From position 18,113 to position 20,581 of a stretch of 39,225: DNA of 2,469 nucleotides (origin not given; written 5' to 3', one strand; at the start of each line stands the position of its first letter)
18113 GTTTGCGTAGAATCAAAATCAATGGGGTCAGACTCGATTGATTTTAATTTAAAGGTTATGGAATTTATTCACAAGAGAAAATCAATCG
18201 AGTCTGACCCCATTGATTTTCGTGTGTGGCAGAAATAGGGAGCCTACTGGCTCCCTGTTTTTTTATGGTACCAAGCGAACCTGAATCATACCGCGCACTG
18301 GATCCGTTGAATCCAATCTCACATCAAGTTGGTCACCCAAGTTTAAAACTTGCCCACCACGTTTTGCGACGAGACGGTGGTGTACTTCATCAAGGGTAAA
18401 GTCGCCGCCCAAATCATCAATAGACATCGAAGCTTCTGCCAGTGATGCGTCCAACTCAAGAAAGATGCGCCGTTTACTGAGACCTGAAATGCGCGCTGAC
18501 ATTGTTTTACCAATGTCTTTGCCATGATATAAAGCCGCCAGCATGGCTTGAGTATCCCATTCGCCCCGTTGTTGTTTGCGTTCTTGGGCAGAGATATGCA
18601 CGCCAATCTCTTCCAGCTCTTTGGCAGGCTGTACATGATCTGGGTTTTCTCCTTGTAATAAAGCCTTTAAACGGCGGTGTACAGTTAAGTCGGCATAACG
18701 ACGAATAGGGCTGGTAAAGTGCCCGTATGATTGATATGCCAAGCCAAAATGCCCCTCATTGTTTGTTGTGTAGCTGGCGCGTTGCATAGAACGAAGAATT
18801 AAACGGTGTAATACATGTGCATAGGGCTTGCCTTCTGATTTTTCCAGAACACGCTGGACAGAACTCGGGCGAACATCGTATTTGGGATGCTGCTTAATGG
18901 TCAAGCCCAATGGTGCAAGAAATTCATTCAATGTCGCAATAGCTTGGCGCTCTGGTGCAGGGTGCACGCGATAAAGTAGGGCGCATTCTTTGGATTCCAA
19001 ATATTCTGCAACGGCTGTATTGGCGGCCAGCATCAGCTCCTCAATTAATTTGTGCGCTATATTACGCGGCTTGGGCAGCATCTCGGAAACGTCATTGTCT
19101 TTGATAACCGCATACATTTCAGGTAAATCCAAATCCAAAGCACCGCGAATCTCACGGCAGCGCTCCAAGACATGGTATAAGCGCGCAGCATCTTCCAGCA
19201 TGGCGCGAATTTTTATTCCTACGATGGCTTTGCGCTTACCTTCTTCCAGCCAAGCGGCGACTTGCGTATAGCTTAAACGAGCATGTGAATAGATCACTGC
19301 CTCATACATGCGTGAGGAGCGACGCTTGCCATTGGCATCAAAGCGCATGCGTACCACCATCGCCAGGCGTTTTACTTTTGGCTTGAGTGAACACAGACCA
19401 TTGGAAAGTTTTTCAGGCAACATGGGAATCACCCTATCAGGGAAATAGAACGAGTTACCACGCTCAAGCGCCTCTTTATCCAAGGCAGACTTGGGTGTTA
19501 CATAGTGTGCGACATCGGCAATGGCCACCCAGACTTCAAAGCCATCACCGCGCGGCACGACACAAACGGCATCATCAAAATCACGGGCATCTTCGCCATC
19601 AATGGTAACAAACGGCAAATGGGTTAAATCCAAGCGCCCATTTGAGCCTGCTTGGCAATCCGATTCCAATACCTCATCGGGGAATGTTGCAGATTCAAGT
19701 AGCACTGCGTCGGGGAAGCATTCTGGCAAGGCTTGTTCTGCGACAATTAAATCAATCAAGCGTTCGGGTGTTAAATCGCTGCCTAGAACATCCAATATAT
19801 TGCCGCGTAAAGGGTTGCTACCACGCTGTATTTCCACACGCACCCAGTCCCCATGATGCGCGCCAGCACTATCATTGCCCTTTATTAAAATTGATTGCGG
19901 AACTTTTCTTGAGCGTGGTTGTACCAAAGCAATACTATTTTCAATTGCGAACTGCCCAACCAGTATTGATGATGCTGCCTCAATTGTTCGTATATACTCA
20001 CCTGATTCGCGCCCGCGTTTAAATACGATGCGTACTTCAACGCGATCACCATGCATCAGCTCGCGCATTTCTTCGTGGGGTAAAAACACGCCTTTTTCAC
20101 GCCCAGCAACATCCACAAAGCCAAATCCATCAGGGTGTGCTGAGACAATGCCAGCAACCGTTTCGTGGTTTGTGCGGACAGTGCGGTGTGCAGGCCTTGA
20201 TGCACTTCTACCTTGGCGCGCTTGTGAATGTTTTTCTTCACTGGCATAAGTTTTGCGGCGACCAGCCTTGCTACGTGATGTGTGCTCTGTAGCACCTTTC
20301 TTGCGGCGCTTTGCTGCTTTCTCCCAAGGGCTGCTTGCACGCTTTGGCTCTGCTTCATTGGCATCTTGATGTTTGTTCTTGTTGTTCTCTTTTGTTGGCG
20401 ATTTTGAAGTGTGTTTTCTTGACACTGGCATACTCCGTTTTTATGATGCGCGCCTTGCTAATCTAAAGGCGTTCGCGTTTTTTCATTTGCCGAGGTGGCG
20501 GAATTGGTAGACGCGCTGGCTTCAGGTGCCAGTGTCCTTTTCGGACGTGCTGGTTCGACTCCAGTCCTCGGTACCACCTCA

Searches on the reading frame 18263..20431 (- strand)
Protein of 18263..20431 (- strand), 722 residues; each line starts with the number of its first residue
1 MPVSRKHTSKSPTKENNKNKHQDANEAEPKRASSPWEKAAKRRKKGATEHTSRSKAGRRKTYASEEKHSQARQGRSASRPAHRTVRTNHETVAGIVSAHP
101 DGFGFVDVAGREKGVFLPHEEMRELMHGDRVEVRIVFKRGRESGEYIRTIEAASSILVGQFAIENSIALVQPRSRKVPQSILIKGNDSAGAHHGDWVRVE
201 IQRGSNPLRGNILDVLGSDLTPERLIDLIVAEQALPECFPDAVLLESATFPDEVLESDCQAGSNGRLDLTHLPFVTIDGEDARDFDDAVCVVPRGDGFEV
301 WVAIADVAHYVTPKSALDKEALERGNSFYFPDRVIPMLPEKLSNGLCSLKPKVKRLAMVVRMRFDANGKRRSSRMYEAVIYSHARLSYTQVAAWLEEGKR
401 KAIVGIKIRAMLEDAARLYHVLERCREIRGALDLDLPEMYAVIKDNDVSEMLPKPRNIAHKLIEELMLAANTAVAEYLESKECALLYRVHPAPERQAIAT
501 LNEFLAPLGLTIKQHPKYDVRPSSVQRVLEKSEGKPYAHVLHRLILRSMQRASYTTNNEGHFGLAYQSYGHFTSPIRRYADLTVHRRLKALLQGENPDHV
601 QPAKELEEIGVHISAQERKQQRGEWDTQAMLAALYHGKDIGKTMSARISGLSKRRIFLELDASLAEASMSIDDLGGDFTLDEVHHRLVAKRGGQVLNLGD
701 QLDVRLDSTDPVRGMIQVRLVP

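Call 54: search_protein_families(library=pfam, proteins=[window:18263-20431:-], max_evalue=0.00001)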
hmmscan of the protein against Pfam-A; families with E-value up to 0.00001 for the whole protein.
window:18263-20431:- (722 aa): 3 families
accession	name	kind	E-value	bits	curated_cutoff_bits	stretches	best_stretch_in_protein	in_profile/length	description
PF00773.25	RNB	-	6.3e-106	354.8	29.3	1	266-593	1-325/326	RNB domain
PF08206.17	OB_RNB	-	2.6e-18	65.9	24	1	94-148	1-57/58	Ribonuclease B OB domain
PF17876.7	CSD2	-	1.7e-13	50.8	26.2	1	170-240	2-74/74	Cold shock domain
